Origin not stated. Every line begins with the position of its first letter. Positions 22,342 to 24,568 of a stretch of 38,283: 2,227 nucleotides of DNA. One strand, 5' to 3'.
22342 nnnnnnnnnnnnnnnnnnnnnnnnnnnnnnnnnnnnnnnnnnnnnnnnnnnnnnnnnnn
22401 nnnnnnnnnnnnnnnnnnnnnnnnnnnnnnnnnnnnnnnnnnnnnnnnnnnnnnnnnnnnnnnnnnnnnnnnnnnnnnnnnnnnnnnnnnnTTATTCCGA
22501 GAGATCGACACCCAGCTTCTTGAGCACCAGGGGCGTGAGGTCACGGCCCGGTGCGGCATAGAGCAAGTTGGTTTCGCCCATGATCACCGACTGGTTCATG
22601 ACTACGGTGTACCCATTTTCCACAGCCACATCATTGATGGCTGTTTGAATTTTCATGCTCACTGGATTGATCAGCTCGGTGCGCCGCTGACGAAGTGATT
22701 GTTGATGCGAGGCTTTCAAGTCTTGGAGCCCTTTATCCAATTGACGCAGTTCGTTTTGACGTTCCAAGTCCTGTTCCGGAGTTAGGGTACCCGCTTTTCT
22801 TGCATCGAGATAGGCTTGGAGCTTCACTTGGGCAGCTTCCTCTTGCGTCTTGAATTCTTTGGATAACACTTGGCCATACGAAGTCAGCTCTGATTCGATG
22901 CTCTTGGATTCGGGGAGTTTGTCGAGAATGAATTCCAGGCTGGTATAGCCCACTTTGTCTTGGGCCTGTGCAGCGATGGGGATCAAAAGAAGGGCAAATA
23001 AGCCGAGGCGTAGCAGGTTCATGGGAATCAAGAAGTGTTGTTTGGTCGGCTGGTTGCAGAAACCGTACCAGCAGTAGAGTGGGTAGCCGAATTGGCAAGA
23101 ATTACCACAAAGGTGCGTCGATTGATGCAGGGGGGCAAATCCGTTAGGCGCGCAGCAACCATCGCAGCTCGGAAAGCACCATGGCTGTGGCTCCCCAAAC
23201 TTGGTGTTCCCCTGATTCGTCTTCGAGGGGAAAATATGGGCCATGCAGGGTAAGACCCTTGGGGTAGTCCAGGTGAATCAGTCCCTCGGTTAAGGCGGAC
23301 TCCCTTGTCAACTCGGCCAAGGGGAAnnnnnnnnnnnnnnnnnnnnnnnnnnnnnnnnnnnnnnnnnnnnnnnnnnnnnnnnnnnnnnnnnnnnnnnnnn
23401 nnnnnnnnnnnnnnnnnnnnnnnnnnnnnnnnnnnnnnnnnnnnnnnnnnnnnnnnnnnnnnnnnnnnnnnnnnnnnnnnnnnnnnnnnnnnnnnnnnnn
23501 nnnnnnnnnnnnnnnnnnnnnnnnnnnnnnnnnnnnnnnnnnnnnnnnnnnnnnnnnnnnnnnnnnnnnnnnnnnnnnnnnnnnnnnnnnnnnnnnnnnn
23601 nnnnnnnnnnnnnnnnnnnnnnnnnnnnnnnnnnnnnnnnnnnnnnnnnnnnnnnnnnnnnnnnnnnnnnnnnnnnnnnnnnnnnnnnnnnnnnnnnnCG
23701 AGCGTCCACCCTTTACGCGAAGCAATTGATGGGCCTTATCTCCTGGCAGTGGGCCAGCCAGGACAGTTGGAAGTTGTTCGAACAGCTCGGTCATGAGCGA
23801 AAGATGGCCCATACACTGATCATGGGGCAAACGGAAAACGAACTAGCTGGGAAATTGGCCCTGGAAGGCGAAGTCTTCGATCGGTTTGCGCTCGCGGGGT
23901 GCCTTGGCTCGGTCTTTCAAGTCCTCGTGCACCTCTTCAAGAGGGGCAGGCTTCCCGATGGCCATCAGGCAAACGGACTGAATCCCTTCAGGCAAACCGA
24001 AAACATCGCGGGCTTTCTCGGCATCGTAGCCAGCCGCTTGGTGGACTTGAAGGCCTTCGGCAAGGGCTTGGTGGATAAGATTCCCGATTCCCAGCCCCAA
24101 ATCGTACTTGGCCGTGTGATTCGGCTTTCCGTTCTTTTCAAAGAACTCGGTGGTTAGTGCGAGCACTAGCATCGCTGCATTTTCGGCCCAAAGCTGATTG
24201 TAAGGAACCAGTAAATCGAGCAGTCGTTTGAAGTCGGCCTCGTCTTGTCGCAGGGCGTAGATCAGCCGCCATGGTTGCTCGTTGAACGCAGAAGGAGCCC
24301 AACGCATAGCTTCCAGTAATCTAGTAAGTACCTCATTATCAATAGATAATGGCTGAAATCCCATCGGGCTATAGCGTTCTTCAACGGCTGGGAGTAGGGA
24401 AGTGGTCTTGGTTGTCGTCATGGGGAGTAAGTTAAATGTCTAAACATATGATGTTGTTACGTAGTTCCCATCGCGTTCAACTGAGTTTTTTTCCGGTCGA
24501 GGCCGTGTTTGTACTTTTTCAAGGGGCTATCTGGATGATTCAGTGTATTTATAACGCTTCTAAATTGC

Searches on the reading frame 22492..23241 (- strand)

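Call 85: search_protein_families(library=pfam, proteins=[window:22492-23241:-], max_evalue=0.00001)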
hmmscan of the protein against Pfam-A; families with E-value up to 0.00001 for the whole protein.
window:22492-23241:- (249 aa): 1 family
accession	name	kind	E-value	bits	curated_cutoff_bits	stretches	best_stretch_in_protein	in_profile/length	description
PF03938.19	OmpH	-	1.4e-27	97.1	32.4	1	96-243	1-141/141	Outer membrane protein (OmpH-like)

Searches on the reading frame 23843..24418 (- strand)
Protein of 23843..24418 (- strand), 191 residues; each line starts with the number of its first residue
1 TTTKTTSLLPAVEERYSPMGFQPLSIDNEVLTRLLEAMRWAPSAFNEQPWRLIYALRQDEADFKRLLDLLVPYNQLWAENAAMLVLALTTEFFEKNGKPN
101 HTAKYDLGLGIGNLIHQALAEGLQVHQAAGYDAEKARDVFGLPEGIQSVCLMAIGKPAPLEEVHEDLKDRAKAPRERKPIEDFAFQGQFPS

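Call 85: search_protein_families(library=pfam, proteins=[window:23843-24418:-], max_evalue=0.00001)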
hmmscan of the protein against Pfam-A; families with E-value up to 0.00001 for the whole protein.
window:23843-24418:- (191 aa): 1 family
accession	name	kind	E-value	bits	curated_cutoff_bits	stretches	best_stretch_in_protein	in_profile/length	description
PF00881.29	Nitroreductase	-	3.9e-17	63.4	23.5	1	13-68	2-55/167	Nitroreductase family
